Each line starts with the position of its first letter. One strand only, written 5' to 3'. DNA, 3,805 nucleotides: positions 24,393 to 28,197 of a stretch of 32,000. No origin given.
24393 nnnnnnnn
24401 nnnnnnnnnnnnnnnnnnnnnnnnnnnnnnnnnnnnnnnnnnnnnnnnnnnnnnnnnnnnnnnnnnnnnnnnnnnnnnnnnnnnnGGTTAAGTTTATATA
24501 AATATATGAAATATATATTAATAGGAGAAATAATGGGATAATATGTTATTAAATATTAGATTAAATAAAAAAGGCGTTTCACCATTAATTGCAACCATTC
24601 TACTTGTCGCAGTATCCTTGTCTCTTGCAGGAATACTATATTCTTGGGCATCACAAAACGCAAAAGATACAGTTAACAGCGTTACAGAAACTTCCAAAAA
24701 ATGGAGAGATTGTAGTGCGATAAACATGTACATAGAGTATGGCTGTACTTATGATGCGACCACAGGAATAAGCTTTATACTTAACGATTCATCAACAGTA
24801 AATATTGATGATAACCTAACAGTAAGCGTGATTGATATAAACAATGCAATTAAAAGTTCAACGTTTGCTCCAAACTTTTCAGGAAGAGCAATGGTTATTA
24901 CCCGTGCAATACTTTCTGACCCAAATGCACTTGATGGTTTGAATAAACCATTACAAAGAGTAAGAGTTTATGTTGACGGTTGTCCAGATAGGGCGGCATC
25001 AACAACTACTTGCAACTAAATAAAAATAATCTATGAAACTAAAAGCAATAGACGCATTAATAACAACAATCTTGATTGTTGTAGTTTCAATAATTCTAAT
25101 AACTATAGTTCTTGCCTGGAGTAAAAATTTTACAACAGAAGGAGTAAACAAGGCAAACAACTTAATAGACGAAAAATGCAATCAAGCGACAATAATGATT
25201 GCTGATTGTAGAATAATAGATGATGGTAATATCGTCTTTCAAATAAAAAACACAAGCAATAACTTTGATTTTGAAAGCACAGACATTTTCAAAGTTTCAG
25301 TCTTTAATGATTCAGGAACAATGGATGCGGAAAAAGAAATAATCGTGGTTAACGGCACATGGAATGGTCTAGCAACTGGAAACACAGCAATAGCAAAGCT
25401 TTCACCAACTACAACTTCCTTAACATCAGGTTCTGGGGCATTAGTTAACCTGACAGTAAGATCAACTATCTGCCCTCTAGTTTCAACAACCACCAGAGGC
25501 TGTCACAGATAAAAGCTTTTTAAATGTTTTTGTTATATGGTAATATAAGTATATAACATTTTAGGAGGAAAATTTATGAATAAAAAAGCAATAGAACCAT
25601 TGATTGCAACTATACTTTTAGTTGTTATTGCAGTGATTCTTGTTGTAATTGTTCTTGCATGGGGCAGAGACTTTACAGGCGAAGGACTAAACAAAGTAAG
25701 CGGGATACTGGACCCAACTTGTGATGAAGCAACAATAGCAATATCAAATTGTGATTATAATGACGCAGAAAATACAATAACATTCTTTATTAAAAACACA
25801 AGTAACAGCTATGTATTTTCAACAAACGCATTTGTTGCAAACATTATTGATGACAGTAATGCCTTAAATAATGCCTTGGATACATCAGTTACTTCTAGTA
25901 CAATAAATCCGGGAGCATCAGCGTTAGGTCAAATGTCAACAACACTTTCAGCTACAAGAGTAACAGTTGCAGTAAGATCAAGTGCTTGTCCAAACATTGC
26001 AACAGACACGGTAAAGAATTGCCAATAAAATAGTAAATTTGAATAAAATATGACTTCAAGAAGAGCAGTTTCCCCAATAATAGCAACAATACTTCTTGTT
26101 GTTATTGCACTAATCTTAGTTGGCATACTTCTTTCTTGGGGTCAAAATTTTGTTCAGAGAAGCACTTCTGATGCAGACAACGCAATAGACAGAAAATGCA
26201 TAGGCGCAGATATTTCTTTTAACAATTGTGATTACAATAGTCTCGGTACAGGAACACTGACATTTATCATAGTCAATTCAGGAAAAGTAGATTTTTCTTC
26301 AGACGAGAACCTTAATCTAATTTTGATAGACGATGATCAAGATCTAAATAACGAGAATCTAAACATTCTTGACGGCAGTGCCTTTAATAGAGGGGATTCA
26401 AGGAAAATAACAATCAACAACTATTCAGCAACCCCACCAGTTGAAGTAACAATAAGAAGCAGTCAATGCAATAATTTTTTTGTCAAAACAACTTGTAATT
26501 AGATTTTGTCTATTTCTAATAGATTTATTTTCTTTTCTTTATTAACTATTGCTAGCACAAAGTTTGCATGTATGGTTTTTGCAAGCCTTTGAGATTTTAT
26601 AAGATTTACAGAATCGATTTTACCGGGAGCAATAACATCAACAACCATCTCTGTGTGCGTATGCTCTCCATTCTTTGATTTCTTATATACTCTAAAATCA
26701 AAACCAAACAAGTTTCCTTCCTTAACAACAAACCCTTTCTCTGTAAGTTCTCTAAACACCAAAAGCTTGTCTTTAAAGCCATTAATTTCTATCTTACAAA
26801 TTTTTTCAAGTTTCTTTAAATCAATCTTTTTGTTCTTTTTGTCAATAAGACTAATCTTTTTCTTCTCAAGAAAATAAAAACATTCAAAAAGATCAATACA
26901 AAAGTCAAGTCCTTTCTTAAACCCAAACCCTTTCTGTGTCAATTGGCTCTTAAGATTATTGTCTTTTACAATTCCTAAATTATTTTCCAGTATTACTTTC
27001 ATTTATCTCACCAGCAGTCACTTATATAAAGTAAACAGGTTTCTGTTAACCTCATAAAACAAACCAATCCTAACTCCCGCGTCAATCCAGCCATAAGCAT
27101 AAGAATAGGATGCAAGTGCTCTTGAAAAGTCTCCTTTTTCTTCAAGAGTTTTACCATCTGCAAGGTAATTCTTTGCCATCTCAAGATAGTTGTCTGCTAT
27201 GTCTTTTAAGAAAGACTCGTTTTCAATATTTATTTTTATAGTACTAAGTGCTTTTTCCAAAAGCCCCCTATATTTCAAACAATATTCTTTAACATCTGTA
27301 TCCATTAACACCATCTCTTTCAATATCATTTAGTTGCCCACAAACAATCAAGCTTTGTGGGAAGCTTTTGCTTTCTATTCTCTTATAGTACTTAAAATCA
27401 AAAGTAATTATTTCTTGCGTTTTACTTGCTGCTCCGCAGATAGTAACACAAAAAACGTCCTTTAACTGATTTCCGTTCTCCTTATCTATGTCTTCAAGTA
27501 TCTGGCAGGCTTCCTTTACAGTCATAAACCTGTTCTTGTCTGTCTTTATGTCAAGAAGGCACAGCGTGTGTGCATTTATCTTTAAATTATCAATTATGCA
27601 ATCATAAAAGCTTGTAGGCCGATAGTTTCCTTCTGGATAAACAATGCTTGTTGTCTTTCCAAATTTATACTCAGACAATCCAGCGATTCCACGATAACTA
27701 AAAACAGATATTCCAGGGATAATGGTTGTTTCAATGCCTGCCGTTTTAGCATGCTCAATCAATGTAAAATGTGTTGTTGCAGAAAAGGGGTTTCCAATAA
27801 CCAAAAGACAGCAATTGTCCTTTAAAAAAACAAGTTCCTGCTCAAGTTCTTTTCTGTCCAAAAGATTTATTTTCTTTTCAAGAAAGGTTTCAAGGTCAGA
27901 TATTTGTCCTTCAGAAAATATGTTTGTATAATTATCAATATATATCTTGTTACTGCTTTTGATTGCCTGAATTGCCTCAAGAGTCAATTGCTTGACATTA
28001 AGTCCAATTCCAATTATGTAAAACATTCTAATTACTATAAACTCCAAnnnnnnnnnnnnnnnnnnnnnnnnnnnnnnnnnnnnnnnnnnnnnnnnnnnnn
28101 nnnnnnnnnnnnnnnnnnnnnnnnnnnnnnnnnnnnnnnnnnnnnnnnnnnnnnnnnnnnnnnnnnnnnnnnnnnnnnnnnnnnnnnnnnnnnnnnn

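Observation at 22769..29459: Bipartite type IV pilus-like system lacking a linked ATPase and prepilin peptidase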

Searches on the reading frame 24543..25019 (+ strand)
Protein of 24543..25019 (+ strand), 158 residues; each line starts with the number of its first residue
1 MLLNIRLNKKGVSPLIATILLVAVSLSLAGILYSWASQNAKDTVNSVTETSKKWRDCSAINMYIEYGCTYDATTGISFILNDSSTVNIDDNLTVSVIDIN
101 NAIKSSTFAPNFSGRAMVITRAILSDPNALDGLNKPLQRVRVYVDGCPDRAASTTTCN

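Call 6: search_protein_families(library=pfam, max_evalue=0.1, proteins=[window:24543-25019:+])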
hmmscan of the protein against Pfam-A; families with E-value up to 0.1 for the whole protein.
window:24543-25019:+ (158 aa): 1 family
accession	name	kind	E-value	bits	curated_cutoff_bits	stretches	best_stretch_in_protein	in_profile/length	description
PF07790.16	Pilin_N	-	0.018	16.3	25.2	1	10-45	1-35/78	Archaeal Type IV pilin, N-terminal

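Call 7: search_protein_families(library=ncbifam, max_evalue=0.1, proteins=[window:24543-25019:+])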
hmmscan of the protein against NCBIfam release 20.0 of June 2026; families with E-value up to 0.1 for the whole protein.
window:24543-25019:+ (158 aa): 2 families
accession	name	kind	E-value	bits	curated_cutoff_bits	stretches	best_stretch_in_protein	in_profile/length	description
TIGR02537.2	arch_flag_Nterm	domain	3.7e-08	32.7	20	1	8-38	1-31/33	archaellin/type IV pilin N-terminal domain-containing protein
NF046073.1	UpsA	equivalog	1.3e-07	31.8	130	1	9-104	1-93/136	pilin subunit UpsA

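Call 47: find_homologous_proteins(query=window:24543-25019:+, max_evalue=0.001)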
Query window:24543-25019:+ (158 aa): 70 proteins with E <= 0.001 among 149 candidates.
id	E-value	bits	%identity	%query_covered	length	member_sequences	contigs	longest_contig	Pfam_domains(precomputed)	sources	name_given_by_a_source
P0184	3.8e-96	337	100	100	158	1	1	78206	-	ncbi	-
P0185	1.6e-72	260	75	100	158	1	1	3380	-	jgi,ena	-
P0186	5.0e-68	246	72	100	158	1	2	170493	-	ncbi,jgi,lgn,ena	ncbi:MAG: archaellin/type IV pilin N-terminal domain-containing protein [archaeon]|jgi:flagellin-lik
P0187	3.7e-60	220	67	95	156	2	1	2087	-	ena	-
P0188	2.7e-59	217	65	95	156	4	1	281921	-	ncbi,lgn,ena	-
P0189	4.6e-59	217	66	99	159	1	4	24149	-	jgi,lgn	-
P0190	5.9e-59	216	65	100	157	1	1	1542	-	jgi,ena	-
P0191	5.6e-58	213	65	100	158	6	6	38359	-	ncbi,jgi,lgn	jgi:flagellin-like protein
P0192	1.3e-57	212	62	97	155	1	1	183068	-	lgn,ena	-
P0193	1.7e-57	211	63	99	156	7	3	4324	-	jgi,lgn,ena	jgi:flagellin-like protein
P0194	6.9e-57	210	64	95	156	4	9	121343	-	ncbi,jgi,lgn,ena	jgi:flagellin-like protein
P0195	3.3e-56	207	61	100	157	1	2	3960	-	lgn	-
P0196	1.7e-55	205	64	94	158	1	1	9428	-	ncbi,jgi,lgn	jgi:flagellin-like protein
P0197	2.5e-55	204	62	99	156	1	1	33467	-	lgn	-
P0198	3.4e-55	204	64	94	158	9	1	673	-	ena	-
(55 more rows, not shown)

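Call 56: search_solved_structures(query=A4, max_evalue=1, show_alignments=2)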
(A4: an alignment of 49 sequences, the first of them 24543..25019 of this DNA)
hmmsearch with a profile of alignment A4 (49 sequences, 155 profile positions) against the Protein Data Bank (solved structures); distinct sequences matched with E-value up to 1: 7.
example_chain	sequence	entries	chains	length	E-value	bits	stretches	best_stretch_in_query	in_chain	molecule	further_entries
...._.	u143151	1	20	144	5.4e-06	29.6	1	4-50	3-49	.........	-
5kyh_A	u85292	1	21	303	0.0016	21.6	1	9-38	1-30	Iho670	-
8gi2_A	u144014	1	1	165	0.0039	20.3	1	5-31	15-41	Natrinema pilin, PilA2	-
3j1r_A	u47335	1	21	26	0.022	17.9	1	9-34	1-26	archaeal adhesion filament core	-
9myg_A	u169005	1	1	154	0.033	17.3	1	5-31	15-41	Archaeal Type IV pilin N-terminal domain-containing protein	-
8fj5_A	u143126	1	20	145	0.059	16.5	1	5-29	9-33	Pilin_N domain-containing protein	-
8rey_M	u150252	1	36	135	0.17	15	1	9-30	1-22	Flagellin-like protein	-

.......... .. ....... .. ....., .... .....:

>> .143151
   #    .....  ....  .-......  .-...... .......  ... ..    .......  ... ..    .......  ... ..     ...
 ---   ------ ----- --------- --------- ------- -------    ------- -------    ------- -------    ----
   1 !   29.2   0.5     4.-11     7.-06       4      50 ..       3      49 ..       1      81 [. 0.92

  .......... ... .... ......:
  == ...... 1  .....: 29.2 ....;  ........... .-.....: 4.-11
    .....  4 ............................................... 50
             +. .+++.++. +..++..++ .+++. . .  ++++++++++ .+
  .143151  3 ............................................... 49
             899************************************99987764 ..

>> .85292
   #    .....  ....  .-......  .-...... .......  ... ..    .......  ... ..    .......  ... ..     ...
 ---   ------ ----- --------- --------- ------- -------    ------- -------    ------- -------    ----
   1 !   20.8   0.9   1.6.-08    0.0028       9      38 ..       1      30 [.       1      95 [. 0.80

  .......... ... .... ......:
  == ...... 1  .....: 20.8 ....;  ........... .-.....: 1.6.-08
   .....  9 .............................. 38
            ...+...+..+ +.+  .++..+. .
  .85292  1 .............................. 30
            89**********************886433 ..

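Call 58: predict_structure(alignment_id=A4)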
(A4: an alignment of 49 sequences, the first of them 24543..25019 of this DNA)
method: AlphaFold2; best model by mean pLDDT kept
length: 158 residues; sequences in the alignment: 49
mean_pLDDT: 82.8   pTM: 0.62
mean pLDDT of the five models: 82.8, 82.0, 81.6, 80.4, 80.0
residues with pLDDT >= 90: 46; 70-90: 91; 50-70: 19; < 50: 2
segments of 3 or more residues with pLDDT < 50: none
pLDDT, mean of each block of 10 residues (from residue 1): 55 72 83 70 72 83 88 88 88 92 92 90 88 88 88 86
secondary structure, 60 per line:
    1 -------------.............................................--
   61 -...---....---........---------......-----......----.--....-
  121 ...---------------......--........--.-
elements in order: H14-58 E62-64 E68-71 E75-82 E92-97 E103-108 E116-119 E139-144 E147-154

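Call 61: fold_search(model_id=the predicted structure, library=pdb)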
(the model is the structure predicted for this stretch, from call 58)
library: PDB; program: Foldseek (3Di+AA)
matches with E <= 10: 1983; with E <= 0.001: 0
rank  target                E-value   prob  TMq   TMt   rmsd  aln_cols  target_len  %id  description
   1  1i85_C                3.5e-02  0.97  0.36  0.45   5.2       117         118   13  CRYSTAL STRUCTURE OF THE CTLA-4/B7-2 COMPLEX (released 2001-04-04)
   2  5ggv_Y                4.4e-02  0.95  0.36  0.44   4.6       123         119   10  CTLA-4 in complex with tremelimumab Fab (released 2016-11-09)
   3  1i8l_C                4.4e-02  0.91  0.34  0.41   4.9       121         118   11  HUMAN B7-1/CTLA-4 CO-STIMULATORY COMPLEX (released 2001-04-04)
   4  9iut_D                4.7e-02  0.95  0.37  0.35   8.1       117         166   10  Crystal structure of cancer-specific anti-HER2 antibody H2Mab-250 in complex with epitope peptide (released 2025-06-04)
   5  5xj3_C                5.9e-02  0.92  0.35  0.43   4.9       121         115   11  Complex structure of ipilimumab-scFv and CTLA-4 (released 2018-04-25)
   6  4kkn_A                6.6e-02  0.69  0.29  0.35   6.7       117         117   12  Crystal structure of bovine CTLA-4, PSI-NYSGRC-012704 (released 2013-06-12)
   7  5j72_A                7.8e-02  0.82  0.32  0.10   6.0       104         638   10  Cwp6 from Clostridium difficile (released 2017-02-08)
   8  9vx3_A                8.8e-02  0.89  0.36  0.35   7.4       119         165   11  Crystal structure of the peptide-bound form of HisMab-1 Fv-clasp (released 2025-12-17)
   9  3bpo_B                8.8e-02  0.89  0.35  0.30   4.7       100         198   11  Crystal structure of the IL13-IL4R-IL13Ra ternary complex (released 2008-02-05)
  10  6wgl_C                9.3e-02  0.91  0.37  0.34   4.4        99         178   13  Dupilumab fab with Crystal Kappa design complexed with human IL-4 receptor (released 2020-09-16)
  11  2dqg_H                1.0e-01  0.96  0.40  0.53   4.1       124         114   10  Crystal structure of hyhel-10 FV mutant (Hy53f) complexed with hen egg lysozyme (released 2007-01-23)
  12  6oel_B                1.0e-01  0.90  0.37  0.31   4.4        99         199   13  Engineered Fab bound to IL-4 receptor (released 2019-08-07)
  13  7su0_C                1.1e-01  0.87  0.35  0.44   4.7       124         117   11  Crystal structure of an acidic pH-selective Ipilimumab variant Ipi.105 in complex with CTLA-4 (released 2022-03-02)
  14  3utz_B                1.1e-01  0.82  0.36  0.28   5.3       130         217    8  Endogenous-like inhibitory antibodies targeting activated metalloproteinase motifs show therapeutic potential (released 2011-12-14)
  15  3bpn_B                1.2e-01  0.85  0.36  0.30   4.6       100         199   13  Crystal structure of the IL4-IL4R-IL13Ra ternary complex (released 2008-02-05)
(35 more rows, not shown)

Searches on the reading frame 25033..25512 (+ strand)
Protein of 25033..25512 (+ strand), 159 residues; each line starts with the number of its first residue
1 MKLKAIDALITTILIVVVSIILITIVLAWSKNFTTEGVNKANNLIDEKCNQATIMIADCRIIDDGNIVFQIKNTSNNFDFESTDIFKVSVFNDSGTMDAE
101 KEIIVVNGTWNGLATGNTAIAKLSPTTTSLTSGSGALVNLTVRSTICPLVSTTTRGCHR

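Call 6: search_protein_families(library=pfam, max_evalue=0.1, proteins=[window:25033-25512:+])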
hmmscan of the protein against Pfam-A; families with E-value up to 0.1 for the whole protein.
window:25033-25512:+ (159 aa): 1 family
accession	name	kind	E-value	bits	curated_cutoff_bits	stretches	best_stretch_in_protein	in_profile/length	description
PF10717.14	ODV-E18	-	0.05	13.9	28.1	1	8-33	25-50/87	Occlusion-derived virus envelope protein ODV-E18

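Call 7: search_protein_families(library=ncbifam, max_evalue=0.1, proteins=[window:25033-25512:+])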
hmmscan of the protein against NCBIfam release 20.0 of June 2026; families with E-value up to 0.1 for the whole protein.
window:25033-25512:+ (159 aa): 2 families
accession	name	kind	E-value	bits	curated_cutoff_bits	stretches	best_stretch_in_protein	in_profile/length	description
NF046073.1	UpsA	equivalog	0.013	15.6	130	1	4-75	2-76/136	pilin subunit UpsA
NF000267.2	blaOXA-2_like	exception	0.046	13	590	1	13-118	5-109/275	OXA-2 family class D beta-lactamase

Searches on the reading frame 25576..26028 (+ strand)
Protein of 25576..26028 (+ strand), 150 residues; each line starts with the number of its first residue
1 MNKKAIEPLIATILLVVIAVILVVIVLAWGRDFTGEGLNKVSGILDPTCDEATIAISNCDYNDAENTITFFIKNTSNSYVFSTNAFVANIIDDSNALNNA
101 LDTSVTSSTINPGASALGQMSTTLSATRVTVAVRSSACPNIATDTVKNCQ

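Call 6: search_protein_families(library=pfam, max_evalue=0.1, proteins=[window:25576-26028:+])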
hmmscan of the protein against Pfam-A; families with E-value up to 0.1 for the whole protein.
window:25576-26028:+ (150 aa): 0 families

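Call 7: search_protein_families(library=ncbifam, max_evalue=0.1, proteins=[window:25576-26028:+])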
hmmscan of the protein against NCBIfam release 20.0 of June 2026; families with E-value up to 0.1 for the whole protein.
window:25576-26028:+ (150 aa): 3 families
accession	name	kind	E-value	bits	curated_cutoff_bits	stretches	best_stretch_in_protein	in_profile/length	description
TIGR02537.2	arch_flag_Nterm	domain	0.00057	19.3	20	1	3-29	2-28/33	archaellin/type IV pilin N-terminal domain-containing protein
NF046073.1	UpsA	equivalog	0.036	14.2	130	1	3-120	1-102/136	pilin subunit UpsA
NF052591.1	ArlG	equivalog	0.046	13.7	110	1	60-133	63-139/148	archaellum stator protein ArlG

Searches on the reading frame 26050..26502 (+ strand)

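Call 6: search_protein_families(library=pfam, max_evalue=0.1, proteins=[window:26050-26502:+])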
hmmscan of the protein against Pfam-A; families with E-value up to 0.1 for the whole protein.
window:26050-26502:+ (150 aa): 2 families
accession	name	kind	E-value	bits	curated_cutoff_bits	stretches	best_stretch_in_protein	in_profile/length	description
PF07790.16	Pilin_N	-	0.00018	22.7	25.2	1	5-46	1-42/78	Archaeal Type IV pilin, N-terminal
PF01917.21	Arch_flagellin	-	0.0044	17.8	29.5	1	9-138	7-153/162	Archaebacterial flagellin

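Call 7: search_protein_families(library=ncbifam, max_evalue=0.1, proteins=[window:26050-26502:+])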
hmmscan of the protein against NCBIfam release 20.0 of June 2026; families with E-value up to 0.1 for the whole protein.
window:26050-26502:+ (150 aa): 4 families
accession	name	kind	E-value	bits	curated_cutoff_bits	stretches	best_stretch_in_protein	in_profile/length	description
TIGR02537.2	arch_flag_Nterm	domain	3e-08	33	20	1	3-30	1-28/33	archaellin/type IV pilin N-terminal domain-containing protein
NF046073.1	UpsA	equivalog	1.6e-06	28.3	130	1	4-96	1-80/136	pilin subunit UpsA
NF052591.1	ArlG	equivalog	0.00039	20.5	110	1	5-135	4-137/148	archaellum stator protein ArlG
NF052590.1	ArlF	equivalog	0.0032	17.6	110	1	12-102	8-97/137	archaellum stator protein ArlF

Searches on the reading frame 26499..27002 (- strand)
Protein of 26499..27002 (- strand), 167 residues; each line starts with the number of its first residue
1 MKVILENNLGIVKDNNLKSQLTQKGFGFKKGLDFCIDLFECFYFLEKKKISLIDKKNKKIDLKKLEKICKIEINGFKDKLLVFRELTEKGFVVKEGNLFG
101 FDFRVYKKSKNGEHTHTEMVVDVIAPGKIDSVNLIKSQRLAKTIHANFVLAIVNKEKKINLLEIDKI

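Call 9: search_protein_families(library=pfam, max_evalue=0.01, proteins=[window:26499-27002:-])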
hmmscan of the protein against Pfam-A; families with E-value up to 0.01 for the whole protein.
window:26499-27002:- (167 aa): 2 families
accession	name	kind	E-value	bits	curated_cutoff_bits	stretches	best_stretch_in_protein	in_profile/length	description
PF01974.23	tRNA_int_endo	-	1.3e-17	64.1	27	1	76-160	1-84/85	tRNA intron endonuclease, catalytic C-terminal domain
PF02778.19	tRNA_int_endo_N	-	1.5e-05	24.9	21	1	1-65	1-66/67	tRNA intron endonuclease, N-terminal domain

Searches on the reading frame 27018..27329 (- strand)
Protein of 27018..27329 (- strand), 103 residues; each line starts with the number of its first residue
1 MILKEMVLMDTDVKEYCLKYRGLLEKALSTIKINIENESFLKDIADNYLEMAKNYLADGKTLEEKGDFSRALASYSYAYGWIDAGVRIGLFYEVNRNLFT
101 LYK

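Call 9: search_protein_families(library=pfam, max_evalue=0.01, proteins=[window:27018-27329:-])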
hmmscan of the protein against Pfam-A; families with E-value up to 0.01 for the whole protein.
window:27018-27329:- (103 aa): 1 family
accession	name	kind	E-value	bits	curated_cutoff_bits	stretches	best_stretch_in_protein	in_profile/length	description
PF04010.18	DUF357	-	3.3e-25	88.3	29.4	1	19-91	1-73/73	Protein of unknown function (DUF357)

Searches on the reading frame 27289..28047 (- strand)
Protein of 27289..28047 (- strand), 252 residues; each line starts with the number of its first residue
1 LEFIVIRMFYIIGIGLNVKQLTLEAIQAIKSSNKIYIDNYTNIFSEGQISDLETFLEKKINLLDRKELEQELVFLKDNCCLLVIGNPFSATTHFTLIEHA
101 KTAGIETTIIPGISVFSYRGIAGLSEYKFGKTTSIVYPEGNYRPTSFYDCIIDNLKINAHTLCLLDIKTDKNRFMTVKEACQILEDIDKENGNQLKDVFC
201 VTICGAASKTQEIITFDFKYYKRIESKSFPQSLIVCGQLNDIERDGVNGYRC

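Call 9: search_protein_families(library=pfam, max_evalue=0.01, proteins=[window:27289-28047:-])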
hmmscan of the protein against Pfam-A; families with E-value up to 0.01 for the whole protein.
window:27289-28047:- (252 aa): 1 family
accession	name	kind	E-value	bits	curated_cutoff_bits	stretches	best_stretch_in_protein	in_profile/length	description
PF00590.25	TP_methylase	-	8.3e-15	55.7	27.8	1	8-186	1-181/212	Tetrapyrrole (Corrin/Porphyrin) Methylases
